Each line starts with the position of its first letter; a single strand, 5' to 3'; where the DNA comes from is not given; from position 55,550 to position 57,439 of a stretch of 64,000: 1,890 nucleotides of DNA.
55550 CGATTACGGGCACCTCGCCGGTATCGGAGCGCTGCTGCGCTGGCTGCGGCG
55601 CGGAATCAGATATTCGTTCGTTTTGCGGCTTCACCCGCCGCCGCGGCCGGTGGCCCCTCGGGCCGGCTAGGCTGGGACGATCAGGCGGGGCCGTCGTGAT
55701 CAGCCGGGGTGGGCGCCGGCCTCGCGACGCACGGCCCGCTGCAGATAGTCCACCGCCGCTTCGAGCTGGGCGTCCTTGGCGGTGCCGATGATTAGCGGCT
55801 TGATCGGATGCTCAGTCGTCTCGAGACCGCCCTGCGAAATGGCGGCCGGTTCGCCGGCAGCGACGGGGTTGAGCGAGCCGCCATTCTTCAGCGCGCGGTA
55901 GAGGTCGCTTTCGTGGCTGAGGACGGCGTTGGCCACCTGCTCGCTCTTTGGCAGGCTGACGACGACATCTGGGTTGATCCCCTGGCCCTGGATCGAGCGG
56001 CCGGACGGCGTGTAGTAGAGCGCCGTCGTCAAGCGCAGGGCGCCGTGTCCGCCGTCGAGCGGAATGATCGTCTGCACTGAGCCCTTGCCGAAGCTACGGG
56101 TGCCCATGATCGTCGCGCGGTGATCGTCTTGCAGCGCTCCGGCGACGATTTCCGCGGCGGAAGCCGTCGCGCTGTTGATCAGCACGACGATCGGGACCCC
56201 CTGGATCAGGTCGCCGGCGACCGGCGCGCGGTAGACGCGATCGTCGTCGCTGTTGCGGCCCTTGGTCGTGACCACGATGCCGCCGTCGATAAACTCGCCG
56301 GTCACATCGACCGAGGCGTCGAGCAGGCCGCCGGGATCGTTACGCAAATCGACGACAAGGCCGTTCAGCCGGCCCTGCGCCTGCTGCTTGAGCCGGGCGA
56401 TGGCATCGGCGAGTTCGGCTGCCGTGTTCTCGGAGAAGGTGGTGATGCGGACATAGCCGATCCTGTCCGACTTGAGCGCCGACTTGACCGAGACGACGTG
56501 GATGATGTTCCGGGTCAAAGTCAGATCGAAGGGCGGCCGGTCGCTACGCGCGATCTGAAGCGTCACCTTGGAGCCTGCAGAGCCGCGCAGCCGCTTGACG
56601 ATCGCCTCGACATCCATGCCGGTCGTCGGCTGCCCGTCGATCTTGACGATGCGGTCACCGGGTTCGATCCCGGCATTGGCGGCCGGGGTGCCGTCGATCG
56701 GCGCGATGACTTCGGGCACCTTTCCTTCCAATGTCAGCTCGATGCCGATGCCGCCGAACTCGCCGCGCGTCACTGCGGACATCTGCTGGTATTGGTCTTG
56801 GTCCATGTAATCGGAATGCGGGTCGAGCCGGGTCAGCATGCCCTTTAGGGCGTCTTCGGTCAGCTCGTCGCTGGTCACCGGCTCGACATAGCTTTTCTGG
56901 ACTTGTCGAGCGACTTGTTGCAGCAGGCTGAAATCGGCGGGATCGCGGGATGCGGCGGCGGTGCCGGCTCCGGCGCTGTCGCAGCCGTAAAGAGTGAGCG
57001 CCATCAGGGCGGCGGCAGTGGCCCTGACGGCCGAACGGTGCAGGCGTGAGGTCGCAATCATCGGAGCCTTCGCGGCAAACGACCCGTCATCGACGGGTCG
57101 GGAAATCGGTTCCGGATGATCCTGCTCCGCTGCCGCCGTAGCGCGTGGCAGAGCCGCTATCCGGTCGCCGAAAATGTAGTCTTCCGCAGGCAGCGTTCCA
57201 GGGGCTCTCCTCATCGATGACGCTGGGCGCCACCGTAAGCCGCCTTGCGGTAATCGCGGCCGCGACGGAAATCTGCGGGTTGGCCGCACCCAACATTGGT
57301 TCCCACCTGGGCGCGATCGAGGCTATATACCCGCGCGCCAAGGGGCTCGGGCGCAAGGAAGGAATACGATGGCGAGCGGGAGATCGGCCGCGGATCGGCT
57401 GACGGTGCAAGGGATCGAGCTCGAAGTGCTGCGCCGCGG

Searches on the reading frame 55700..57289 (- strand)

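Call 82: search_protein_families(library=pfam, proteins=[window:55700-57289:-], max_evalue=0.001)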
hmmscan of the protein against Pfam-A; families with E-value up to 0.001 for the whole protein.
window:55700-57289:- (529 aa): 5 families
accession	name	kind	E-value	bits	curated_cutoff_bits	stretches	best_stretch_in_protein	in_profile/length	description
PF03572.23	Peptidase_S41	-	5.6e-53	179.3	24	1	276-444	1-165/165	Peptidase family S41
PF17820.7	PDZ_6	-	1.3e-14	54.1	27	1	194-248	2-54/54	PDZ domain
PF00595.29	PDZ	-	1.1e-11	45.4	23.2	1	178-246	9-80/81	PDZ domain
PF13180.12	PDZ_2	-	2.2e-10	41.1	27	1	179-250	1-71/80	PDZ domain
PF22694.1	CtpB_N-like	-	5.5e-09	36.8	27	1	116-165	34-84/85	Activating protease CtpB N-terminal domain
